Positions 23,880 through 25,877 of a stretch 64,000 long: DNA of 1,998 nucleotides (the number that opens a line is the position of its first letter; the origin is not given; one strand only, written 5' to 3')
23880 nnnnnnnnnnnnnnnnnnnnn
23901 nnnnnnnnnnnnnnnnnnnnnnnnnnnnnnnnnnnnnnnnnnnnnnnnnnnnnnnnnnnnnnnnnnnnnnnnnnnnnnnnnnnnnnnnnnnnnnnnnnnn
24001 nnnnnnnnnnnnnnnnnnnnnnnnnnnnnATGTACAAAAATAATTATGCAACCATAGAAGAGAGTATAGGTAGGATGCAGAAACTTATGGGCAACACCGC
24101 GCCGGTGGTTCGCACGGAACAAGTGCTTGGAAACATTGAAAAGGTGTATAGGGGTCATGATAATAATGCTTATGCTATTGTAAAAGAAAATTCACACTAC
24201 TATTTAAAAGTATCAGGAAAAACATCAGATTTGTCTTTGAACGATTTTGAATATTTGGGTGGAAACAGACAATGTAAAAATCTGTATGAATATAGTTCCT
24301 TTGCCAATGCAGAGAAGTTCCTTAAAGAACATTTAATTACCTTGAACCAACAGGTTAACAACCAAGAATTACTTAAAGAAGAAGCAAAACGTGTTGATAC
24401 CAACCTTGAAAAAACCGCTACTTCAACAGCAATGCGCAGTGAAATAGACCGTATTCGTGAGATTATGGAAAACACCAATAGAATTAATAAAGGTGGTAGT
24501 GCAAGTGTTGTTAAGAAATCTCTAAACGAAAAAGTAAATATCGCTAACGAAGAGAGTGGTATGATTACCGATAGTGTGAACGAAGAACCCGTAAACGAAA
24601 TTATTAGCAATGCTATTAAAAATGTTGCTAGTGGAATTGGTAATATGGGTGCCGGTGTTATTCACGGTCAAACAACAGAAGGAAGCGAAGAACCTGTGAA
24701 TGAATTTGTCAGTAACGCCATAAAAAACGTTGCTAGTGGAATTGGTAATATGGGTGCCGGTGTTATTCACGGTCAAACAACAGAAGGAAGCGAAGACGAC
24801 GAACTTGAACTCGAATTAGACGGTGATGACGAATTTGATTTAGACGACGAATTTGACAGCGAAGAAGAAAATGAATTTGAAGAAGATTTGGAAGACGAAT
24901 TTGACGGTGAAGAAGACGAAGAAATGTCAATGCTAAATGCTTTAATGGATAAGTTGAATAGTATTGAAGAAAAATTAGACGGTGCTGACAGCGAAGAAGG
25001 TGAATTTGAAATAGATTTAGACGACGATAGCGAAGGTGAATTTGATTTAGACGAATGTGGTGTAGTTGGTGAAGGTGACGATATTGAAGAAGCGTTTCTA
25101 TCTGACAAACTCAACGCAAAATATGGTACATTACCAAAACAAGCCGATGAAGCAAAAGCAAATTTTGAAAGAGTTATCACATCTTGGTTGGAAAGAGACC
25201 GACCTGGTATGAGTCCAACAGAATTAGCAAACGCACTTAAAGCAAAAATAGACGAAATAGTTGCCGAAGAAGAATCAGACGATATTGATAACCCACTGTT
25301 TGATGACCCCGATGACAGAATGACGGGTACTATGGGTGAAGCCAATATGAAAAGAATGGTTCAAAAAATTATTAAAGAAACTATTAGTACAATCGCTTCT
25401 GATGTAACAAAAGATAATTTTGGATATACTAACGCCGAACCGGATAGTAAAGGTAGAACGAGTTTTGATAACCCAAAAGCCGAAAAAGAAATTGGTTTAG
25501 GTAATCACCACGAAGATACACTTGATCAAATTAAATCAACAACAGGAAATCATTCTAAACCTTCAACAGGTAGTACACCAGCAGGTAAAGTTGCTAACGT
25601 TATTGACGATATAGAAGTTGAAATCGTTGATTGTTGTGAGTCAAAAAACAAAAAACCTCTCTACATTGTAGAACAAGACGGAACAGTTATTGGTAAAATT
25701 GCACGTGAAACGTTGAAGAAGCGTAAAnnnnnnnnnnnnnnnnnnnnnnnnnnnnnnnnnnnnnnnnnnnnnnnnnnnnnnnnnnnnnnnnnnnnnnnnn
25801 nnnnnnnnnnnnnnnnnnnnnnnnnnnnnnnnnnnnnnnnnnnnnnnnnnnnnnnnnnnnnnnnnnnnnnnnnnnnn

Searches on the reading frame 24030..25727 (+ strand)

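Call 21: search_protein_families(library=phrogs, proteins=[window:24030-25727:+], max_evalue=0.001)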
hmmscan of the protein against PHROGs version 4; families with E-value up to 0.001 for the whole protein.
window:24030-25727:+ (566 aa): 1 family
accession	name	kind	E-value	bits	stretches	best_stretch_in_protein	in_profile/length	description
phrog_28162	-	unknown function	0.00042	21.4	0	183-215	53-84/100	-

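Call 22: search_protein_families(library=pfam, proteins=[window:24030-25727:+], max_evalue=0.001)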
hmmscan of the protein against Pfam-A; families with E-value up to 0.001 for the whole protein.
window:24030-25727:+ (566 aa): 0 families
